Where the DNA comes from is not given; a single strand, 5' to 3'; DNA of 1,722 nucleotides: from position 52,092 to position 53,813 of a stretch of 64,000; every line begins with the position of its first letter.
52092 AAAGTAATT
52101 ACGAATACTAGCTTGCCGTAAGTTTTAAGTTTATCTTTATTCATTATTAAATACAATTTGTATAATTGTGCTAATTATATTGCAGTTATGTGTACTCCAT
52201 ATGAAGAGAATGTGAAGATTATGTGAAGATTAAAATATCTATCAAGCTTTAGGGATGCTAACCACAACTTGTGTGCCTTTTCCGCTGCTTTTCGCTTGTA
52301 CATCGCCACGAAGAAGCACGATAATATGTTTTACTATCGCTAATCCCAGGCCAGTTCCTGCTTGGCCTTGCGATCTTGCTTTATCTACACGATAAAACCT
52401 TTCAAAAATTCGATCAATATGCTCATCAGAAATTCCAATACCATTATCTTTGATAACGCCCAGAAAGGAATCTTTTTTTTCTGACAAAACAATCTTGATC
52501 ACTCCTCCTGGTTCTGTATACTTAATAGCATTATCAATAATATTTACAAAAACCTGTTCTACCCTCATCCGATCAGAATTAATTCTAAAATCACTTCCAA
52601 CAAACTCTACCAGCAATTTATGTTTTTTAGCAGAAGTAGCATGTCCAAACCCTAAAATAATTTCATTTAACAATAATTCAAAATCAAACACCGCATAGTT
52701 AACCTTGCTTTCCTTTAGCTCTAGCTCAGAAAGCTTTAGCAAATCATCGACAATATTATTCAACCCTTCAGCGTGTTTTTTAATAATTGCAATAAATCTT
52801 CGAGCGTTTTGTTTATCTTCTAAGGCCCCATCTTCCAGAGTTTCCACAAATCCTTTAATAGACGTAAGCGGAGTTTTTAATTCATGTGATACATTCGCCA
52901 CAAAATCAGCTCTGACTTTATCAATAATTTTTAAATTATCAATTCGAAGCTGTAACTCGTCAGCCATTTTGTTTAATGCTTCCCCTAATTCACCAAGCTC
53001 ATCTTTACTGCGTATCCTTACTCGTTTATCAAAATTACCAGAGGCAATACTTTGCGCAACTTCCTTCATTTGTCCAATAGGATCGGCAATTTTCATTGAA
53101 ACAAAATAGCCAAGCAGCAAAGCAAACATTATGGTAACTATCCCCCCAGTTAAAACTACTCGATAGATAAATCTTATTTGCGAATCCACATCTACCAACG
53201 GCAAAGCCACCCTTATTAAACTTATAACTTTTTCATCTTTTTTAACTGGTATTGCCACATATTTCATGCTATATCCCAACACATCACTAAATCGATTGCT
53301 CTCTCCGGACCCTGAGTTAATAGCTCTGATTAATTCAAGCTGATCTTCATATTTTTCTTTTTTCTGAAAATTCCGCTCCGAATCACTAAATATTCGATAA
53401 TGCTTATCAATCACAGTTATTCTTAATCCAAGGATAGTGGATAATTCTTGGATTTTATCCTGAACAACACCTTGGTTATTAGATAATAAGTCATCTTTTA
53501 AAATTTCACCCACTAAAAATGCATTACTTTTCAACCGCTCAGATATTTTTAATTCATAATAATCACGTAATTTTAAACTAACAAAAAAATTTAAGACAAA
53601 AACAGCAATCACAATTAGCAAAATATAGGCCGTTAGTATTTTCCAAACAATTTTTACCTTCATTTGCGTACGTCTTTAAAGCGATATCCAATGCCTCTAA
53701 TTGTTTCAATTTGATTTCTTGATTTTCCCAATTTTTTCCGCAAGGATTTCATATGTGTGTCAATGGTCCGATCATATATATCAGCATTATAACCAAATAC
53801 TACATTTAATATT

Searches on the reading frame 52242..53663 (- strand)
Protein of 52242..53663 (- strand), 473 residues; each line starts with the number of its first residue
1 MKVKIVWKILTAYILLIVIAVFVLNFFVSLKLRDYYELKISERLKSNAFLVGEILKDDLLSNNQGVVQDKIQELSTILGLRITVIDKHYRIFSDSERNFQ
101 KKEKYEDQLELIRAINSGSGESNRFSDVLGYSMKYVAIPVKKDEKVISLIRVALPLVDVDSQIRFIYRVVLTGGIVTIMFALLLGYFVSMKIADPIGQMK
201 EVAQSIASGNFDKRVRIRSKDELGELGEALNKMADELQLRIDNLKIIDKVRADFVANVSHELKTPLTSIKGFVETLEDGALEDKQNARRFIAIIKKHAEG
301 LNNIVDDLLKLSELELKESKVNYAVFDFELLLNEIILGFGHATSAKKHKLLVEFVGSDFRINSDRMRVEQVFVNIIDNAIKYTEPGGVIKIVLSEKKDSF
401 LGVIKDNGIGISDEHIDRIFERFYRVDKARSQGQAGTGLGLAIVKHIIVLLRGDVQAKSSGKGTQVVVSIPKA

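Call 57: search_protein_families(library=pfam, proteins=[window:52242-53663:-], max_evalue=0.00001)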
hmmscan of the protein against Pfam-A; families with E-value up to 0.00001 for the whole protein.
window:52242-53663:- (473 aa): 3 families
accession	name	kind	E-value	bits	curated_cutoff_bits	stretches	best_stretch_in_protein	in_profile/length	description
PF02518.31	HATPase_c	-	1.7e-26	93.3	26.4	1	364-472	2-109/111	Histidine kinase-, DNA gyrase B-, and HSP90-like ATPase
PF00512.31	HisKA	-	1.2e-18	67.3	26.9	1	251-315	2-64/66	His Kinase A (phospho-acceptor) domain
PF00672.30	HAMP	-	7.7e-16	58.6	25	1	188-238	2-52/53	HAMP domain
